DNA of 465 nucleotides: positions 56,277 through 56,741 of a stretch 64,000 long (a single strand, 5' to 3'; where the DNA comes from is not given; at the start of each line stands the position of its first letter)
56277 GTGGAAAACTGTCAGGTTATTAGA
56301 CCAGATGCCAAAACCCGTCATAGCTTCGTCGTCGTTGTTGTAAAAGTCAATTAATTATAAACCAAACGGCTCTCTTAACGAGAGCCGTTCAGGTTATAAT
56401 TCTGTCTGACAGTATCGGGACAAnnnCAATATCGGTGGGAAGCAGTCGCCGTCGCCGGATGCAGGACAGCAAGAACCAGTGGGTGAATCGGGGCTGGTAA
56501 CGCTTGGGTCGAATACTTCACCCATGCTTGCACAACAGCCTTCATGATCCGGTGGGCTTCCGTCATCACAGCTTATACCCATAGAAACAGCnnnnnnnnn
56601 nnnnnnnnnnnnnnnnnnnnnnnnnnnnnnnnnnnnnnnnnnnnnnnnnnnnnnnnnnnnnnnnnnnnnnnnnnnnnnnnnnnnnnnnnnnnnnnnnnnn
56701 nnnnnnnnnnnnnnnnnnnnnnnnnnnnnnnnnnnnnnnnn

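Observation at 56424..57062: About 212-aa Cys/Pro-rich extension after the VirB10 barrel domain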

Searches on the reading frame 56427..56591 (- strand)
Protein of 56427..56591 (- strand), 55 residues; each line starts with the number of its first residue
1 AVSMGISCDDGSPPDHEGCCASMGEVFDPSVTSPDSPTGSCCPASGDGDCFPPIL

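Call 48: predict_structure(alignment_id=A3)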
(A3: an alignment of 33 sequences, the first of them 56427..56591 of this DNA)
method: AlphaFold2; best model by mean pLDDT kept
length: 55 residues; sequences in the alignment: 33
mean_pLDDT: 84.9   pTM: 0.63
mean pLDDT of the five models: 84.9, 84.5, 84.5, 84.1, 82.7
residues with pLDDT >= 90: 20; 70-90: 30; 50-70: 3; < 50: 2
segments of 3 or more residues with pLDDT < 50: none
pLDDT, mean of each block of 10 residues (from residue 1): 68 89 91 89 86 87
secondary structure, 60 per line:
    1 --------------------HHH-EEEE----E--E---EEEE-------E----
elements in order: E25-28 E40-43

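Call 52: fold_search(model_id=the predicted structure, library=pdb)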
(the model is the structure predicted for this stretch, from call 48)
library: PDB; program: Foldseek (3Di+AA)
matches with E <= 10: 15; with E <= 0.001: 0
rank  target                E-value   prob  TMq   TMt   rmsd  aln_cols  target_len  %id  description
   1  1mgs_MODEL_1_A        2.7e+00  0.04  0.30  0.25  11.3        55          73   13  THE SOLUTION STRUCTURE OF MELANOMA GROWTH STIMULATING ACTIVITY (released 1994-09-30)
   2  9wsm_D                5.7e+00  0.01  0.17  0.02  10.3        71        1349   17  Cryo-EM structure of Sigma28-RNAP open promoter complex from Pseudomonas aeruginosa (released 2026-02-25)
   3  8xwa_D                6.5e+00  0.02  0.29  0.26  10.6        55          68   13  Structure of CXCR2 bound to CXCL1 (Ligand-receptor focused map) (released 2025-01-15)
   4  6wzm_F                6.5e+00  0.02  0.27  0.24  11.4        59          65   10  LY3041658 Fab bound to CXCL8 (released 2020-11-25)
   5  4r9w_A                6.5e+00  0.02  0.25  0.23   8.2        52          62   15  Crystal structure of platelet factor 4 complexed with fondaparinux (released 2015-12-16)
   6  5eki_E                7.5e+00  0.02  0.30  0.25   6.1        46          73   11  Crystal Structure of Truncated CCL21 (released 2016-10-05)
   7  2jzc_MODEL_1_A        7.5e+00  0.02  0.29  0.10   7.9        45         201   11  NMR solution structure of ALG13: The sugar donor subunit of a yeast N-acetylglucosamine transferase. Northeast (released 2008-02-19)
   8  1qg7_B                8.0e+00  0.02  0.34  0.30  11.1        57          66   14  STROMA CELL-DERIVED FACTOR-1ALPHA (SDF-1ALPHA) (released 2001-02-28)
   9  9ejc_F                8.0e+00  0.02  0.28  0.24  11.1        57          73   12  Cryo-EM Structure of CXCL1-KSHV ORF74-Gi-scFv16 Complex (released 2025-09-03)
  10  7pqh_J                8.6e+00  0.02  0.25  0.02   6.9        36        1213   14  Cryo-EM structure of Saccharomyces cerevisiae TOROID (TORC1 Organized in Inhibited Domains). (released 2023-01-18)
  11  4p5n_A                8.6e+00  0.02  0.30  0.25   7.8        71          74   11  Structure of CNAG_02591 from Cryptococcus neoformans (released 2014-05-28)
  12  9mlp_B                8.6e+00  0.01  0.17  0.04   8.7        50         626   22  Crystal structure of VgrS from Salmonella Typhimurium (released 2026-01-28)
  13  4hsv_C                9.2e+00  0.01  0.24  0.23   8.2        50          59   14  Crystal Structure of CXCL4L1 (released 2013-04-10)
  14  4j6l_A                9.2e+00  0.01  0.23  0.13   7.8        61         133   18  Crystal structure of calcium2+-free wild-type CD23 lectin domain (crystal form C) (released 2013-08-28)
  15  1egi_B                9.9e+00  0.01  0.23  0.10  14.2        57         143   14  STRUCTURE OF A C-TYPE CARBOHYDRATE-RECOGNITION DOMAIN (CRD-4) FROM THE MACROPHAGE MANNOSE RECEPTOR (released 2000-08-30)

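Call 75: search_protein_families(library=pfam, alignment_id=A3, max_evalue=10)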
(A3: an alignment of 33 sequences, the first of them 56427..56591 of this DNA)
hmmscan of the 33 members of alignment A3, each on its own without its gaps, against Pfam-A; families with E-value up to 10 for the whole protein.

A. member 1, window:56427-56591:- (55 aa): 0 families

B. families by the number of members that match (of 33 scanned): 1 family
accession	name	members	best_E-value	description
PF00396.23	Granulin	1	2.5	Granulin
